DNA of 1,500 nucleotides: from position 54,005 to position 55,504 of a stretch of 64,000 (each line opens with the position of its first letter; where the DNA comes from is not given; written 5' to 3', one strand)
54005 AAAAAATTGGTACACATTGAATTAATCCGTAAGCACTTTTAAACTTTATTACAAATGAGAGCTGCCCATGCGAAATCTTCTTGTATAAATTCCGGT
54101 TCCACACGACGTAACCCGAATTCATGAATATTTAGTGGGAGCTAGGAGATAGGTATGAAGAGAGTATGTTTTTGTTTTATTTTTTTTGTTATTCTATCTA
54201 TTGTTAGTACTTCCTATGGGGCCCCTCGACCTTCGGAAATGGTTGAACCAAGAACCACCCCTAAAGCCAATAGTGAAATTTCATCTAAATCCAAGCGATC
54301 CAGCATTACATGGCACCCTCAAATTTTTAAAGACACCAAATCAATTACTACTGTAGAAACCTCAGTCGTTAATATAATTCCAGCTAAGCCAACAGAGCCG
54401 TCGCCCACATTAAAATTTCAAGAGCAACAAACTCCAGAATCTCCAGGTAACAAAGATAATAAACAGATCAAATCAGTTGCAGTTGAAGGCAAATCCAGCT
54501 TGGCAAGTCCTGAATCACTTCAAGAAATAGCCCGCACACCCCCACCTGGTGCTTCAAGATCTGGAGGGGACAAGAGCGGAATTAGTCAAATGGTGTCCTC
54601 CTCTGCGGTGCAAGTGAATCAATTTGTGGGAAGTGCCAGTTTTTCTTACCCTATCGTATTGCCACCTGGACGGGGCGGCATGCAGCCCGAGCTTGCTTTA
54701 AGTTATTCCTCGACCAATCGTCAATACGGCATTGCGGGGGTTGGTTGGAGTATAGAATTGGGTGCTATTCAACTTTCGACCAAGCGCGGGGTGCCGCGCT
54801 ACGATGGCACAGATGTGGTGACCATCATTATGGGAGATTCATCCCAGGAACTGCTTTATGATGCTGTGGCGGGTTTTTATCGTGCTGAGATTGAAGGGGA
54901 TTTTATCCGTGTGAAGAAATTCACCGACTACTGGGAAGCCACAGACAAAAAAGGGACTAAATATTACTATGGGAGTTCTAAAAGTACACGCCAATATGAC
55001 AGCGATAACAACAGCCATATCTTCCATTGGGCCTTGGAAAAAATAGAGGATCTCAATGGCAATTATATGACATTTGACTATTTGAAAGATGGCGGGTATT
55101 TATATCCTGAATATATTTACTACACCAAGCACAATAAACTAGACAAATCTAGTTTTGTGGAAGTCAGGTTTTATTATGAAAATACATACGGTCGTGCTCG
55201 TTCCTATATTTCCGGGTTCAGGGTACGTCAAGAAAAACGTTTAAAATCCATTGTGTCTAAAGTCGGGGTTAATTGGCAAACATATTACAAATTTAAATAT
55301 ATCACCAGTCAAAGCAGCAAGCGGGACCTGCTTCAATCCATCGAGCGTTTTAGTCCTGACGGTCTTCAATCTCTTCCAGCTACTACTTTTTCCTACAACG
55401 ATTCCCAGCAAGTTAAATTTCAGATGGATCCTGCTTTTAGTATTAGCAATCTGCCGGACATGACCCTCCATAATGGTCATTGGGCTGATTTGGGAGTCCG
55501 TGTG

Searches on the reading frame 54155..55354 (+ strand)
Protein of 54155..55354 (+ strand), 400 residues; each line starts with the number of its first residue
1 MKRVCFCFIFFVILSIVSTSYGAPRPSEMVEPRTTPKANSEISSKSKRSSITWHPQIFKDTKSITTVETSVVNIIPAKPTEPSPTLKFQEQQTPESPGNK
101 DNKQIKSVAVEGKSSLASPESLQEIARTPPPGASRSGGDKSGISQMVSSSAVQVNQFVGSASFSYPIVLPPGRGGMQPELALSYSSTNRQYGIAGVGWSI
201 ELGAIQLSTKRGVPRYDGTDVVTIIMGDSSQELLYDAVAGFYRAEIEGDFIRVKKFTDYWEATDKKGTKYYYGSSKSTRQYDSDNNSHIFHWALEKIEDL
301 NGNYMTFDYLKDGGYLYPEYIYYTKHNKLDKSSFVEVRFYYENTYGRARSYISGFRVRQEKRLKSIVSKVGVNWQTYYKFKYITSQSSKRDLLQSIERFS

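Call 24: find_homologous_proteins(query=window:54155-55354:+, max_evalue=1e-20)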
Query window:54155-55354:+ (400 aa): 4 proteins with E <= 1e-20 among 2353 candidates.
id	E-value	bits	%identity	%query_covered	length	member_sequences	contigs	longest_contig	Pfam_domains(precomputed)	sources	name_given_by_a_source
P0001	1.8e-48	184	37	80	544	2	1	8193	PF13517.13,PF03534.19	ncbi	ncbi:MAG: SpvB/TcaC N-terminal domain-containing protein, partial [Candidatus Omnitrophota bacterium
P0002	3.0e-35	140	46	44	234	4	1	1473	PF03534.19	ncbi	-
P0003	9.6e-35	139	39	65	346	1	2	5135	PF03534.19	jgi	jgi:hypothetical protein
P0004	1.9e-31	128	43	46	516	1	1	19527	PF01839.30,PF13517.13,PF03534.19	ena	-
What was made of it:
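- On Pseudogene remnant / deletion scar of a paralog: No close proteins were found (call 24).
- Tried and rejected: Close proteins. find_homologous_proteins with paralog 3 residues 1-400 returned only 4 distant hits at 46% identity or less (call 24).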
